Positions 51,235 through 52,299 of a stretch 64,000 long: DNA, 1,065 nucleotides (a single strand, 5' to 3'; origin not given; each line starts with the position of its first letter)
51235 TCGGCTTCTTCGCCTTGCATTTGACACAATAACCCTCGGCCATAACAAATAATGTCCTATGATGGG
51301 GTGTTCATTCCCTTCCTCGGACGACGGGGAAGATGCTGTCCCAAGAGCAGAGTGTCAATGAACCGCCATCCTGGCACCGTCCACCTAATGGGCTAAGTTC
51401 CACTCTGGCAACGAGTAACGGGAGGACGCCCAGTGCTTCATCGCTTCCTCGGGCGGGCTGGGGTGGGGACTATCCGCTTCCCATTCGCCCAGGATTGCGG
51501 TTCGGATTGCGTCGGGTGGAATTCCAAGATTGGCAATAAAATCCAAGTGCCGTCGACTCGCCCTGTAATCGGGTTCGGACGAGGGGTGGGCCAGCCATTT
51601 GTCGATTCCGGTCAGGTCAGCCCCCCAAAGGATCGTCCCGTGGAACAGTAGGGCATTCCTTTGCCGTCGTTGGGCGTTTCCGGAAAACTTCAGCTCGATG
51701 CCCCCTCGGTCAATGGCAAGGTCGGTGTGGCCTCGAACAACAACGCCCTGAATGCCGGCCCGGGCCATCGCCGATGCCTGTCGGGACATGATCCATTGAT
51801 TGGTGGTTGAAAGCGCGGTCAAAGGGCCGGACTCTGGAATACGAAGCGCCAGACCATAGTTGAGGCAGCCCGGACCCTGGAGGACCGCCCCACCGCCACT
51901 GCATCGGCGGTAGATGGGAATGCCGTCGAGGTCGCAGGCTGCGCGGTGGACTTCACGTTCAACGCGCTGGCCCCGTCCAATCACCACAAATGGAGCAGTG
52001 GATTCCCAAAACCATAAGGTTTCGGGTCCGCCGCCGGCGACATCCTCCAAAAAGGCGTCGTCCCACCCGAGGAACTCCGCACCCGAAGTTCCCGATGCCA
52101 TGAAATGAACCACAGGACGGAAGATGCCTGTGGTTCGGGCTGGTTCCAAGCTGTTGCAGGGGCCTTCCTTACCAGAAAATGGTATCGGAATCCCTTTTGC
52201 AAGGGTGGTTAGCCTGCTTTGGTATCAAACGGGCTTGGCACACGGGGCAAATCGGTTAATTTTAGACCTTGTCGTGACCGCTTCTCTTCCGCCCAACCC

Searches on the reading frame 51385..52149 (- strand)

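Call 63: search_protein_families(library=pfam, max_evalue=0.00001, proteins=[window:51385-52149:-])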
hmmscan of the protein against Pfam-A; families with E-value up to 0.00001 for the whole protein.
window:51385-52149:- (254 aa): 2 families
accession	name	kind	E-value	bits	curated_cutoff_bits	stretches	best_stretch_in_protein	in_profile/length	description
PF21948.1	LplA-B_cat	-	1.9e-29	103.5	27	1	26-192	5-162/200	Lipoyl protein ligase A/B catalytic domain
PF03099.24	BPL_LplA_LipB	-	1e-06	29.1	21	1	77-178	26-133/133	Biotin/lipoate A/B protein ligase family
